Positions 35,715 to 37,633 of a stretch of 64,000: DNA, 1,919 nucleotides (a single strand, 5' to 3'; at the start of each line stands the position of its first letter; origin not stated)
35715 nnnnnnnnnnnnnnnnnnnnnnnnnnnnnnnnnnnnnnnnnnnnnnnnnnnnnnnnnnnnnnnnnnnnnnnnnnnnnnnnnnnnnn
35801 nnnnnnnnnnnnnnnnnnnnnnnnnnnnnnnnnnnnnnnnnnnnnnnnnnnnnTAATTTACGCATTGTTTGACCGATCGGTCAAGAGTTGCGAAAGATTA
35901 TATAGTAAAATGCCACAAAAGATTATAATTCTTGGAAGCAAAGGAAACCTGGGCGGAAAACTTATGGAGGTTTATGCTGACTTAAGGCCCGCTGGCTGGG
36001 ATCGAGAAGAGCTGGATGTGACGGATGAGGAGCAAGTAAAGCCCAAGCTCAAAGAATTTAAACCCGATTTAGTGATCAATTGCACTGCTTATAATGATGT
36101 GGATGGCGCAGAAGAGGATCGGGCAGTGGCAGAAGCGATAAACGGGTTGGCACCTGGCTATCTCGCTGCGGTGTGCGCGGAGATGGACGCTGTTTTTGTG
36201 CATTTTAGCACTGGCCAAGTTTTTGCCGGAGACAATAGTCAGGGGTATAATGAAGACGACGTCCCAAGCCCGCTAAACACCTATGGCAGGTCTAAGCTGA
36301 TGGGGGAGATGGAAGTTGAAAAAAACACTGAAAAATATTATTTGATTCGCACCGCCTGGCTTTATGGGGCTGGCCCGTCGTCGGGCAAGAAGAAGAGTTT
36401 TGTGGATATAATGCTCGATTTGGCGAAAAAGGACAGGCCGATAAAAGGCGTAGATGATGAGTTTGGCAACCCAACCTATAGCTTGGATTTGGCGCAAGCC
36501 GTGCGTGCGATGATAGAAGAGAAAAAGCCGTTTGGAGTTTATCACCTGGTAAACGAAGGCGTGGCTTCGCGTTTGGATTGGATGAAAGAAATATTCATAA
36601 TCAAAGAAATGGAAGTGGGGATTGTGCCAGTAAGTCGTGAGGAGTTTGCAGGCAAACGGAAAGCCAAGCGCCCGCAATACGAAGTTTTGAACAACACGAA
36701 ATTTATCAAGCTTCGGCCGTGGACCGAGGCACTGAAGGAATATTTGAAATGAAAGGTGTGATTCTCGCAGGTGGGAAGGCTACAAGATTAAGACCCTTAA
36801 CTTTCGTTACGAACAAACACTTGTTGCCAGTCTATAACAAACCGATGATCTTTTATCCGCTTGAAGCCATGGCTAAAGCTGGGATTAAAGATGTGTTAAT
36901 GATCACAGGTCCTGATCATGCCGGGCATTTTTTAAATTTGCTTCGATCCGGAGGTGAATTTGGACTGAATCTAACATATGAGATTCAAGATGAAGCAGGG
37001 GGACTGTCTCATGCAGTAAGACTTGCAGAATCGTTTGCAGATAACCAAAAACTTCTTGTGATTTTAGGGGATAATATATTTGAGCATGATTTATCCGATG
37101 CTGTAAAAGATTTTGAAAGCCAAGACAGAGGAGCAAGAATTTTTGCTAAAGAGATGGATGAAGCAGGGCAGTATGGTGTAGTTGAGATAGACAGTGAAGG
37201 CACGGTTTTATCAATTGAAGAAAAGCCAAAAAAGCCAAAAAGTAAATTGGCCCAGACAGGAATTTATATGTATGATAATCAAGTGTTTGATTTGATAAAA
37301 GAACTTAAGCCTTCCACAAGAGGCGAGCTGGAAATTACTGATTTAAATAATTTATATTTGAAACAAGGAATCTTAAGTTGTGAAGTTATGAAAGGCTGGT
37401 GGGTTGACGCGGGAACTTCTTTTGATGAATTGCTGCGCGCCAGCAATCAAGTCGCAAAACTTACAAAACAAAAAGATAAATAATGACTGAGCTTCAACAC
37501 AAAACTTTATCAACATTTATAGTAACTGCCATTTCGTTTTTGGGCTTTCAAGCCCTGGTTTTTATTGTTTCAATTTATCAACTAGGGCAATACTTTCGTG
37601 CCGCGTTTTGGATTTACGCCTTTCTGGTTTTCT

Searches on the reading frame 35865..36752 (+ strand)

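Call 9: search_protein_families(library=pfam, proteins=[window:35865-36752:+], max_evalue=0.01)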
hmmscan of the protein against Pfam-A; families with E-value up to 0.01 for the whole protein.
window:35865-36752:+ (295 aa): 5 families
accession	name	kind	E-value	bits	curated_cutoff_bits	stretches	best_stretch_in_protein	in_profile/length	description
PF04321.23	RmlD_sub_bind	-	9e-76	255.1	27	1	19-295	2-283/287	RmlD substrate binding domain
PF01370.27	Epimerase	-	1.8e-18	67.3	20.9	1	20-222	1-230/240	NAD dependent epimerase/dehydratase family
PF16363.11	GDP_Man_Dehyd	-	1.6e-09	38.2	27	1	49-222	58-242/332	GDP-mannose 4,6 dehydratase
PF02719.21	Polysacc_synt_2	-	0.0001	22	20.2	1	9-152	15-150/293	Polysaccharide biosynthesis protein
PF07993.18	NAD_binding_4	-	0.00068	19.3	20.1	1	68-157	90-194/258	Male sterility protein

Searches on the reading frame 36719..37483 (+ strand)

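Call 9: search_protein_families(library=pfam, proteins=[window:36719-37483:+], max_evalue=0.01)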
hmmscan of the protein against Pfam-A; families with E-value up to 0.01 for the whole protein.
window:36719-37483:+ (254 aa): 2 families
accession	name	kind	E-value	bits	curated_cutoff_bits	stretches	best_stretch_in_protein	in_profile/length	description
PF00483.29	NTP_transferase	-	1.6e-61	208.5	21.2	1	12-246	1-243/245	Nucleotidyl transferase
PF12804.13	NTP_transf_3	-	4.7e-12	46.8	27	1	13-133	1-112/160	MobA-like NTP transferase domain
